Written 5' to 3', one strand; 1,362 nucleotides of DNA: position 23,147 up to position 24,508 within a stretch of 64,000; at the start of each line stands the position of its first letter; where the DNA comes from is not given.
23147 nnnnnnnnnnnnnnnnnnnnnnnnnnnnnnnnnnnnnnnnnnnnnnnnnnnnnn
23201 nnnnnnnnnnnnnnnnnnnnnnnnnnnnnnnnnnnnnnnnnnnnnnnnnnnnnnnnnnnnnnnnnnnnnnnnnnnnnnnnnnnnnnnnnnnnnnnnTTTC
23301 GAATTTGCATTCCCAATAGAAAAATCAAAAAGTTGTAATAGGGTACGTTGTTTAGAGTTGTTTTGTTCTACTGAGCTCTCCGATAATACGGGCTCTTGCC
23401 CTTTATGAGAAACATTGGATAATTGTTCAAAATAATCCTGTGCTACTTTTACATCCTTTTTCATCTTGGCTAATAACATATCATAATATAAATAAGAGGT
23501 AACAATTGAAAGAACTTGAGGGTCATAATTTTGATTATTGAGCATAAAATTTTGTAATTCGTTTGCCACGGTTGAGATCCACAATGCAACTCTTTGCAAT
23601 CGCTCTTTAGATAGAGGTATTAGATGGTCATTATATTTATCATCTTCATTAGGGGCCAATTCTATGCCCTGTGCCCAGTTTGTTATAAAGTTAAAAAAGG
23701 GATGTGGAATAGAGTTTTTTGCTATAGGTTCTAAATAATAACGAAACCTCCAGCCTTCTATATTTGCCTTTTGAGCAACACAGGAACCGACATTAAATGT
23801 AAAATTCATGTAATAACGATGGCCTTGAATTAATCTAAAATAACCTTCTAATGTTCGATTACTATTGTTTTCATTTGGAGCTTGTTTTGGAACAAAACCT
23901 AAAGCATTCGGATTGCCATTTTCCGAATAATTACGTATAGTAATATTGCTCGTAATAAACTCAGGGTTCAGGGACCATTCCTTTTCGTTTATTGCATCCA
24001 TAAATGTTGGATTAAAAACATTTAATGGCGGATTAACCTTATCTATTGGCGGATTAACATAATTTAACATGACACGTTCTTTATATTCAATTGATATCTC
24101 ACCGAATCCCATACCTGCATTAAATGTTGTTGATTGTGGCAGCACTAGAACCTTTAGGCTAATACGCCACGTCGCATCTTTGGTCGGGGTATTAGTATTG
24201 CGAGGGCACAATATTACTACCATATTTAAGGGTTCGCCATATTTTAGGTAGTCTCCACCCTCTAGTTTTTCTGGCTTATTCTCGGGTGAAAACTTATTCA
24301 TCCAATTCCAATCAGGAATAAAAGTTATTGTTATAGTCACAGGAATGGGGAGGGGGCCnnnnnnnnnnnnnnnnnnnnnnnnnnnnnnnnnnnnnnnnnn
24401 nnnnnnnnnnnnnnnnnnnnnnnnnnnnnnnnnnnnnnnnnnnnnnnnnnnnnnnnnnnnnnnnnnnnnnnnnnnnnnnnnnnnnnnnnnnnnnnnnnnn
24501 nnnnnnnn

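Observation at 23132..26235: Tandem paralogue pair defining an unrecognised protein family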

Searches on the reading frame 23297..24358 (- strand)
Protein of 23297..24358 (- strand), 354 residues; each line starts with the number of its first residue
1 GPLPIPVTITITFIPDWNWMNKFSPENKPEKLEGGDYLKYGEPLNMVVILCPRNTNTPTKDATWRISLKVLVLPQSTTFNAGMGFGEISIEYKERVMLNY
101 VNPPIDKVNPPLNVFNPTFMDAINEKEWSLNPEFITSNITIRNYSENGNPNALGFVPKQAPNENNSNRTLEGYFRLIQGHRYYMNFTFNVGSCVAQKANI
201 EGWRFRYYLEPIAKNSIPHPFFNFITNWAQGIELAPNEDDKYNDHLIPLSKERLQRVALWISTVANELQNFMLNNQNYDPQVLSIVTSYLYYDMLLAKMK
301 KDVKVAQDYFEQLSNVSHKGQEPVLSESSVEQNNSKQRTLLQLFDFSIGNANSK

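Call 13: find_related_loci(query=A1, collection=genome_contigs, flank=10000)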
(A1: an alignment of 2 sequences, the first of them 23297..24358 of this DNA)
Query A1 (354 aa) in genome_contigs; peptide patterns used: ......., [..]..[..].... (x = any residue, [..] = any of these).
158 stretches matched a pattern, but none encodes a relative of the query by tblastn (E <= 1e-3).

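Call 22: search_protein_representatives(alignment_id=A1)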
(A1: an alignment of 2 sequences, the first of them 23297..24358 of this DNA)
Query: 2 sequences, 422 profile positions. Proteins with E-value up to 0.001 (for the whole library): 48; up to 1e-10: 35; up to 1e-30: 8. The best 48 are listed.
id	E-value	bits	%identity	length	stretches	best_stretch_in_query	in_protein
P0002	2.8e-242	820.4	-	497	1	1-422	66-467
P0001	1.1e-202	690.0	-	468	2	1-306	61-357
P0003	2.5e-40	155.1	-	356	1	1-252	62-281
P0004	3.7e-36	141.4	-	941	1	44-250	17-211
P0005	6.9e-35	137.2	-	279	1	119-250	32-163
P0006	7.6e-35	137.0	-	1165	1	1-247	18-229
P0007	2.6e-34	135.2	-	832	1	3-281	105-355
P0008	4.7e-32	127.8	-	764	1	1-247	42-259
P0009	1.8e-30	122.7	-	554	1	2-254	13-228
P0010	4.2e-29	118.1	-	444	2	118-258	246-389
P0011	1.1e-27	113.5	-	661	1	2-252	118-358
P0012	3.8e-27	111.7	-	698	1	1-254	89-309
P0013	9.7e-26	107.0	-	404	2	85-253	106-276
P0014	5.4e-25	104.6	-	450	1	50-239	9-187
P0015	2.6e-24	102.3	-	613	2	128-254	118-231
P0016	4.3e-24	101.6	-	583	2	48-282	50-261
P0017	5.2e-24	101.3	-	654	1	1-248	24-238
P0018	3.5e-23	98.6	-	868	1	1-245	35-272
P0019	1.6e-22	96.4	-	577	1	1-248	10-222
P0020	2.1e-20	89.4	-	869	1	6-244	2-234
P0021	3.3e-19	85.5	-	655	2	104-266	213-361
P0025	2.7e-16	75.9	-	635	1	1-243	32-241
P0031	4.9e-13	65.2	-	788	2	131-251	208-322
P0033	1.2e-11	60.7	-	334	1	4-250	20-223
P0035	8.9e-11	57.7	-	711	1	44-251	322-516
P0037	2.1e-10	56.5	-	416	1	52-246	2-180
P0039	2.5e-09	53.0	-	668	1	45-250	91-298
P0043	1.4e-06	43.9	-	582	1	40-247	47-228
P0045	1.3e-05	40.7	-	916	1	52-215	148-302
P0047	3.5e-04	36.0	-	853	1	121-239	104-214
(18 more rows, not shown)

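Call 24: search_protein_families(library=pfam, proteins=[P0003, P0004, P0006, P0007, P0008, P0009, P0010, P0011, P0012, P0018], max_evalue=0.01)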
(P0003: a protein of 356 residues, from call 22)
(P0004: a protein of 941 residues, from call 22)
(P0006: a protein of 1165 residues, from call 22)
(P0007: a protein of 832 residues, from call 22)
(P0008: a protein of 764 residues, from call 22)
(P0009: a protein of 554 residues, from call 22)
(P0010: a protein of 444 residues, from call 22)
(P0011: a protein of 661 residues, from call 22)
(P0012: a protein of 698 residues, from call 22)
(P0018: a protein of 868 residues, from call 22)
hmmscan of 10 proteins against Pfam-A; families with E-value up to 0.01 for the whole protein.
P0003 (356 aa): 0 families

P0004 (941 aa): 1 family
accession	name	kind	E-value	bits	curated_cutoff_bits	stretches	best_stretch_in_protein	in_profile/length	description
PF00653.27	BIR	-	4.5e-05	24.3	22.9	1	726-777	8-60/70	Inhibitor of Apoptosis domain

P0006 (1165 aa): 1 family
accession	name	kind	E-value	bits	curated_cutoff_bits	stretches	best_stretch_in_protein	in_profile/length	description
PF00653.27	BIR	-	2.8e-06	28.2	22.9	1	548-599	9-61/70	Inhibitor of Apoptosis domain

P0007 (832 aa): 1 family
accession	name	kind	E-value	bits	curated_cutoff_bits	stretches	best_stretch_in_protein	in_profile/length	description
PF00653.27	BIR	-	4.9e-06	27.4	22.9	1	704-755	9-61/70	Inhibitor of Apoptosis domain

P0008 (764 aa): 1 family
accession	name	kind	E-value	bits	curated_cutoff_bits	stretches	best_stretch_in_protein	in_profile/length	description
PF00653.27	BIR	-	0.0011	19.9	22.9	1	642-691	9-59/70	Inhibitor of Apoptosis domain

P0009 (554 aa): 1 family
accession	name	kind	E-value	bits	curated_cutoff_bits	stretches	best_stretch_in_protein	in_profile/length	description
PF00653.27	BIR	-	1.7e-05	25.7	22.9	1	486-537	8-60/70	Inhibitor of Apoptosis domain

P0010 (444 aa): 0 families

P0011 (661 aa): 0 families

P0012 (698 aa): 0 families

P0018 (868 aa): 1 family
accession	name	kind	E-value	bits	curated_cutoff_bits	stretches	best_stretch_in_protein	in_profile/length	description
PF00653.27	BIR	-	5.2e-07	30.5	22.9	1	659-710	8-60/70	Inhibitor of Apoptosis domain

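Call 29: find_encoding_contigs(protein=P0037, flank=10000, max_places=5)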
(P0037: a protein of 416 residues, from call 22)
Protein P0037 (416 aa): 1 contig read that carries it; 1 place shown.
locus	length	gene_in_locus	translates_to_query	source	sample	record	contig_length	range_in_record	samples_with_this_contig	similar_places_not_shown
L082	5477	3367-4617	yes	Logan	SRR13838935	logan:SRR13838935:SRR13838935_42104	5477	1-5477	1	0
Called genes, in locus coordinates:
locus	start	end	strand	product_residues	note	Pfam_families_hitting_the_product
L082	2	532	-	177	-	?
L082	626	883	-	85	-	-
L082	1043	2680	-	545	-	-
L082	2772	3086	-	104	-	-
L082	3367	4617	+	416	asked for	-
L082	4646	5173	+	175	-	-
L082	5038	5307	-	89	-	-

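Call 35: search_protein_families(library=pfam, proteins=[P0035, P0043, P0047, P0045, P0039, P0021, P0031, P0016, P0019, P0025], max_evalue=0.01)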
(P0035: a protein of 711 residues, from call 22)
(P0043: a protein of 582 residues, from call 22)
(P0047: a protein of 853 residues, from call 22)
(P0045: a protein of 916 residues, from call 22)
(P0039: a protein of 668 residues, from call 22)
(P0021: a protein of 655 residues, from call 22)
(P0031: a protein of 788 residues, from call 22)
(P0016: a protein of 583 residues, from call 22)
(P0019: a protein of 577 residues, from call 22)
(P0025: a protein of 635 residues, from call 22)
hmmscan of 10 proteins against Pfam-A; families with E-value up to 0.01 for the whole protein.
P0035 (711 aa): 0 families

P0043 (582 aa): 0 families

P0047 (853 aa): 4 families
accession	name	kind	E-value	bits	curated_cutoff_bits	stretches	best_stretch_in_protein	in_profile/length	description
PF00069.31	Pkinase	-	7e-28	98.2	31.7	1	357-616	6-259/263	Protein kinase domain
PF14531.12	Kinase-like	-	1.4e-11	44.7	25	1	429-554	129-251/289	Kinase-like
PF07714.23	PK_Tyr_Ser-Thr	-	1.6e-08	34.6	23.1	1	358-617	7-257/258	Protein tyrosine and serine/threonine kinase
PF03109.22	ABC1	-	0.0054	16.3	22.9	0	427-505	144-226/244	ABC1 atypical kinase-like domain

P0045 (916 aa): 1 family
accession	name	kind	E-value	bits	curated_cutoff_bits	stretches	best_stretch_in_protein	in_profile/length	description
PF08614.16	ATG16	-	0.0047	17.6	33.7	1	329-471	14-158/200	Autophagy protein 16 (ATG16)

P0039 (668 aa): 0 families

P0021 (655 aa): 0 families

P0031 (788 aa): 1 family
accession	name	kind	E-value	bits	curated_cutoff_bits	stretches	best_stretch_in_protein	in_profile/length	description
PF00653.27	BIR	-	4.3e-06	27.6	22.9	1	685-735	9-60/70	Inhibitor of Apoptosis domain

P0016 (583 aa): 2 families
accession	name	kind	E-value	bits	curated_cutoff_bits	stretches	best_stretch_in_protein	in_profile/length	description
PF00653.27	BIR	-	6.5e-06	27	22.9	1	497-548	8-60/70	Inhibitor of Apoptosis domain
PF11543.14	UN_NPL4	-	0.0052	17.7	21.9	0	460-494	19-53/80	Nuclear pore localisation protein NPL4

P0019 (577 aa): 1 family
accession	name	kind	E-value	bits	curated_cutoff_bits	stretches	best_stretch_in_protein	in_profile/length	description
PF00653.27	BIR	-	2.7e-06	28.3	22.9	1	468-518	9-60/70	Inhibitor of Apoptosis domain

P0025 (635 aa): 1 family
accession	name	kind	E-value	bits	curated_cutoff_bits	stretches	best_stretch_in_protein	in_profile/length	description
PF00653.27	BIR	-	1.2e-06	29.3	22.9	1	539-591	9-62/70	Inhibitor of Apoptosis domain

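Call 36: list_cluster_members(proteins=[P0003, P0004, P0006, P0007, P0008, P0009, P0018, P0033, P0043, P0047])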
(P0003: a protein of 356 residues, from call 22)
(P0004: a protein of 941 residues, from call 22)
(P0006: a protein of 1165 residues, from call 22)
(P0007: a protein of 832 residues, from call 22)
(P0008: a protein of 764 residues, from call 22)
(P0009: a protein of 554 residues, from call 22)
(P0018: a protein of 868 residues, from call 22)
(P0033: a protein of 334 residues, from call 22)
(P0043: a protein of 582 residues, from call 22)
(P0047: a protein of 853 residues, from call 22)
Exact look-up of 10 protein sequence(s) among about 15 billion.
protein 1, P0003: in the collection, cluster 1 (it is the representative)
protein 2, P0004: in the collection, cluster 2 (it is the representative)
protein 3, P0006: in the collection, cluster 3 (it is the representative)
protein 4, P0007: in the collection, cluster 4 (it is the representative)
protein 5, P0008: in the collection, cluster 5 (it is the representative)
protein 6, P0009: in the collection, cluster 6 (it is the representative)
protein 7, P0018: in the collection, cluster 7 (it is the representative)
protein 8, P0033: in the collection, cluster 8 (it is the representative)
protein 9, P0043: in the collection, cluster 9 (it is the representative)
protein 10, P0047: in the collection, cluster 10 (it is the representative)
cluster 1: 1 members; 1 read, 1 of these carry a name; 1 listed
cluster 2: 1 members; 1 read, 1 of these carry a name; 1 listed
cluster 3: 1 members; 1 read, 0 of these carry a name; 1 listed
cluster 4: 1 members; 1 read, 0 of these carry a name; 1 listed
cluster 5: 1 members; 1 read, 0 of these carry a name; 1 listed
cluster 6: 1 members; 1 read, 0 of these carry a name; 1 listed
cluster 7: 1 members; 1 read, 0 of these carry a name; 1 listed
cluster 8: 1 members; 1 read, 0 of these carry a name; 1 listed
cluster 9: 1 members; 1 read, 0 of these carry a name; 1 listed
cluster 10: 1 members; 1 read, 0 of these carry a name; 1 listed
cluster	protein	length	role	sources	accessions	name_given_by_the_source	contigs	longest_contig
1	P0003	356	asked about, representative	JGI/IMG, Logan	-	hypothetical protein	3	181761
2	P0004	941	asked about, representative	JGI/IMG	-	Inhibitor of Apoptosis domain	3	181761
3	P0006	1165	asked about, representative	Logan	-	-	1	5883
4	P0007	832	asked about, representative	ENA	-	-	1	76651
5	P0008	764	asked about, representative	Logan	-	-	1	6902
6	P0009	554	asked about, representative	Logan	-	-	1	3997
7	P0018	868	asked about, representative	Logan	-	-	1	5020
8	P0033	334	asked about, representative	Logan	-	-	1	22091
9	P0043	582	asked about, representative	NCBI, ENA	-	-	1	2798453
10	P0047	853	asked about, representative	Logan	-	-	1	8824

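Call 38: find_homologous_proteins(query=P0043, max_evalue=0.001)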
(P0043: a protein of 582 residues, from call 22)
Query P0043 (582 aa): 1 proteins with E <= 0.001 among 7602 candidates.
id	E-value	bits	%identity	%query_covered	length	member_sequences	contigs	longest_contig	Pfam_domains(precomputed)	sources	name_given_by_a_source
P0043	0.0e+0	1318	100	100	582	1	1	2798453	-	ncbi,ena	-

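Call 40: find_encoding_contigs(protein=P0043, flank=10000, max_places=3)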
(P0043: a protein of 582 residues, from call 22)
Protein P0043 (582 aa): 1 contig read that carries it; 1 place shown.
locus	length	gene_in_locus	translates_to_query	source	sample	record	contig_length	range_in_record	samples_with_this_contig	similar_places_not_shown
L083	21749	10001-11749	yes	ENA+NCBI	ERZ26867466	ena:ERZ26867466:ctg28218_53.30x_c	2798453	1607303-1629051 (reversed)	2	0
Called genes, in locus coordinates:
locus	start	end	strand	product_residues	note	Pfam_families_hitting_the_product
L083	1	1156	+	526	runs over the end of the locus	PF08613:Cyclin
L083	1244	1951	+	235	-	-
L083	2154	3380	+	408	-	-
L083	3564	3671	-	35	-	-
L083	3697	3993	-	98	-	-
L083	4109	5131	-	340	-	PF09925:DUF2157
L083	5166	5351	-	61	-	-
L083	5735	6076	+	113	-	PF07043:DUF1328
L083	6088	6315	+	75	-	-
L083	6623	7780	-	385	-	-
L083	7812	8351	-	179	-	PF01609:DDE_Tnp_1, PF13612:DDE_Tnp_1_3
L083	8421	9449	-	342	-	PF13546:DDE_5, PF01609:DDE_Tnp_1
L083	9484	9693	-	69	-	-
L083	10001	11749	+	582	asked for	-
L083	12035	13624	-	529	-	PF00069:Pkinase, PF07714:PK_Tyr_Ser-Thr, PF00069:Pkinase (weak), PF07714:PK_Tyr_Ser-Thr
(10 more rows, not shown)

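Call 60: list_cluster_members(proteins=[P0012, P0011, P0013, P0015, P0016, P0017, P0019, P0020, P0025, P0035])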
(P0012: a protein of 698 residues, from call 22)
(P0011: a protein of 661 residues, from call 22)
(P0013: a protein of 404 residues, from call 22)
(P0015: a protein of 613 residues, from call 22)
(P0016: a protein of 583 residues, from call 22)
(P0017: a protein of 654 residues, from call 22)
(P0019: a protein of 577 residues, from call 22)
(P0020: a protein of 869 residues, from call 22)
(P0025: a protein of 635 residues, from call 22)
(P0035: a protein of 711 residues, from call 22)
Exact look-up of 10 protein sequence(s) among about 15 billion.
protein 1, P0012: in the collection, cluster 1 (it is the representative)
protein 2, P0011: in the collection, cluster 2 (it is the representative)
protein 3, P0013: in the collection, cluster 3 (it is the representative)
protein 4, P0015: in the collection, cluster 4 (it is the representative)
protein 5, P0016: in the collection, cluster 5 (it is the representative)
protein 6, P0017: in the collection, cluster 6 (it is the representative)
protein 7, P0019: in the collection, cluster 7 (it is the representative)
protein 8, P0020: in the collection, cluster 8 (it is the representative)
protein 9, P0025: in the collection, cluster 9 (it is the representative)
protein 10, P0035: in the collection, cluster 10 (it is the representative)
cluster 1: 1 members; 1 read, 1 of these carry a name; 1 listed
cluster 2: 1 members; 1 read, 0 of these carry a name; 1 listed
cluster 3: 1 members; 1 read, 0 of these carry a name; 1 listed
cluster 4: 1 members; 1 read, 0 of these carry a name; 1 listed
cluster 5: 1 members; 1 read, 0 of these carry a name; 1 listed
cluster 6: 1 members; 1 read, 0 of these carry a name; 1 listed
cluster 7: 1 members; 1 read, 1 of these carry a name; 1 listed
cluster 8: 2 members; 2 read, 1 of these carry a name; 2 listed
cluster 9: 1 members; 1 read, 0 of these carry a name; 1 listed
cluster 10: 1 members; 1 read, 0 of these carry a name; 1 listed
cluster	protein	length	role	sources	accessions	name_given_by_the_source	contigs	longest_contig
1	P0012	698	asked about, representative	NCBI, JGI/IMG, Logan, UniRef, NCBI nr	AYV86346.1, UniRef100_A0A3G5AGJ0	MAG: hypothetical protein Solumvirus5_13 [Solumvirus sp.] | Uncharacterized protein n=1 Tax=Solumvirus sp. TaxID=2487773 RepID=A0A3G5AGJ0_9VIRU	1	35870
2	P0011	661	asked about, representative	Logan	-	-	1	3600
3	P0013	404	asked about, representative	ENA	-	-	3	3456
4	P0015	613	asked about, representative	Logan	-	-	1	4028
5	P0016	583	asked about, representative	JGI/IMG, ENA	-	-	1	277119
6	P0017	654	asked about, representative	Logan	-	-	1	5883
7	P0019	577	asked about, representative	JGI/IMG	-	hypothetical protein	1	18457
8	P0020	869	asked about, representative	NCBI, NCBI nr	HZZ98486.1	MAG TPA: hypothetical protein VFG51_01005 [Candidatus Saccharimonadia bacterium] | hypothetical protein [Candidatus Saccharimonadia bacterium]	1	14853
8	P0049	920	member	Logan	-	-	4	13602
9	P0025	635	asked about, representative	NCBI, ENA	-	-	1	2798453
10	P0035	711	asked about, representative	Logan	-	-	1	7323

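Call 61: find_encoding_contigs(protein=P0025, flank=10000, max_places=2)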
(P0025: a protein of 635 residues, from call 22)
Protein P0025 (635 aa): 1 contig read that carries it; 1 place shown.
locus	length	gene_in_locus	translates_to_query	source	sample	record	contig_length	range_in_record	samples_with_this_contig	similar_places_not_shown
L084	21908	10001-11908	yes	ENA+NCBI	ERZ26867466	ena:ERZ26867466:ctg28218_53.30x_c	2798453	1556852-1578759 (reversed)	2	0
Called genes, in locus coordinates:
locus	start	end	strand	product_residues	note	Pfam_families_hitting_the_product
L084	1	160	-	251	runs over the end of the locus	PF02698:DUF218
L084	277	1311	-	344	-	-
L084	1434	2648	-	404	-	-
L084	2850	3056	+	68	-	-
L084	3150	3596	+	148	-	PF00196:GerE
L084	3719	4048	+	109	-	-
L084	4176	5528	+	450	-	PF02683:DsbD_TM, PF13386:DsbD_2, PF00085:Thioredoxin, PF13098:Thioredoxin_2, PF13899:Thioredoxin_7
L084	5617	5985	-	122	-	-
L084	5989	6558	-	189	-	-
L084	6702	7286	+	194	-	PF00383:dCMP_cyt_deam_1, PF14437:MafB19-deam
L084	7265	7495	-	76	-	-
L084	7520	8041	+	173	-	PF07566:DUF1543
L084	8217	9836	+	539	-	-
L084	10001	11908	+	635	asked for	PF00653:BIR (weak)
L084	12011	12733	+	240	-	PF13505:OMP_b-brl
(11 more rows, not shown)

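Call 62: find_encoding_contigs(protein=P0006, flank=10000, max_places=2)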
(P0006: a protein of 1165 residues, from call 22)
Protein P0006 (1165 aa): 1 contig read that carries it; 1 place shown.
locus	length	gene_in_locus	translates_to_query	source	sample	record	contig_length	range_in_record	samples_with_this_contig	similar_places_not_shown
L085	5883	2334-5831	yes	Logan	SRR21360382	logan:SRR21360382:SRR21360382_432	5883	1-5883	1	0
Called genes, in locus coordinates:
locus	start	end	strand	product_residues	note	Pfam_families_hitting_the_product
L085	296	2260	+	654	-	PF00653:BIR (weak)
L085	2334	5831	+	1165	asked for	PF00653:BIR (weak)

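Call 63: find_encoding_contigs(protein=P0004, flank=10000, max_places=2)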
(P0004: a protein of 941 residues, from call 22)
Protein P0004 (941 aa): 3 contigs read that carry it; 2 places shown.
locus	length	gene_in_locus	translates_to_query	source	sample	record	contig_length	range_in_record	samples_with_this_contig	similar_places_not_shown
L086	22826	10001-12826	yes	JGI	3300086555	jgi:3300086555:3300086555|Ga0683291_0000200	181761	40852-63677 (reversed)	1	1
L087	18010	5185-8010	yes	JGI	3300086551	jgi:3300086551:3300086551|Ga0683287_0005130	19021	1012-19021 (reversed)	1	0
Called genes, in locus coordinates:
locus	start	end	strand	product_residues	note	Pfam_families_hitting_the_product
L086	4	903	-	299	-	-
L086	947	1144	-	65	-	-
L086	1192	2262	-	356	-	-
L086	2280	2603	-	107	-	-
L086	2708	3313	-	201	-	-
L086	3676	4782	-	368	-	-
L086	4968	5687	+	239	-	-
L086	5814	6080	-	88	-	-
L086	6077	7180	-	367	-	PF00702:Hydrolase, PF13419:HAD_2 (faint)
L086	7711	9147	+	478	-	-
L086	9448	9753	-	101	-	-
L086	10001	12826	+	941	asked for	-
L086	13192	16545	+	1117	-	-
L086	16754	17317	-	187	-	-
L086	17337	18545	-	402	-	-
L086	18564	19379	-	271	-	-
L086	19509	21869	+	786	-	-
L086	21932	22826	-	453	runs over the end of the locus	-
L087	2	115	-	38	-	?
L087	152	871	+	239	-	-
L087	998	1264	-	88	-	-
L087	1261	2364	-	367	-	PF00702:Hydrolase, PF13419:HAD_2 (faint)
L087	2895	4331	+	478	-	-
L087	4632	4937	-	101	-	-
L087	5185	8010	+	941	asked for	-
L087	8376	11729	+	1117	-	-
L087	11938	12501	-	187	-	-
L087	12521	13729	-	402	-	-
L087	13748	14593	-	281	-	-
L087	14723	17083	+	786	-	-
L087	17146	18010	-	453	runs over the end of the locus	-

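Call 75: find_encoding_contigs(protein=P0016, flank=10000, max_places=1)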
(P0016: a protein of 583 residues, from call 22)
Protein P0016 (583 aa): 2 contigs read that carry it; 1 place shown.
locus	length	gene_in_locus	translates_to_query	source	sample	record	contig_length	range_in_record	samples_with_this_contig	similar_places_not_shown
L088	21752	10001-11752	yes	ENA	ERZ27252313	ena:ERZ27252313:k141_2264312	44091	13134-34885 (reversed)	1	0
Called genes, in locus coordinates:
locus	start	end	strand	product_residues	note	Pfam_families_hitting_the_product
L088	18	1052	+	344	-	-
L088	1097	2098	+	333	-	PF00929:RNase_T, PF16473:Rv2179c-like, PF20600:ExoX-like_C (weak)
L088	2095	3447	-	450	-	-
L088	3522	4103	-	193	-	-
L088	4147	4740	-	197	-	-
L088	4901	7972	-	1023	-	PF00653:BIR (weak)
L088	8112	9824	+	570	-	PF13445:zf-RING_UBOX (weak)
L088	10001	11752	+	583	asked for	PF00653:BIR (weak)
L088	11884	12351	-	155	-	PF21485:IF5A-like_N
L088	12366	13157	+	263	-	-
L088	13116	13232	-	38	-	-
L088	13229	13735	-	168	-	-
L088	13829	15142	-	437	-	-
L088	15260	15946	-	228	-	PF13920:zf-C3HC4_3, PF14447:Prok-RING_4 (weak)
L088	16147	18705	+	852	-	PF00535:Glycos_transf_2 (weak)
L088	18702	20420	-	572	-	PF05050:Methyltransf_21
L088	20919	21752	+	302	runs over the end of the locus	-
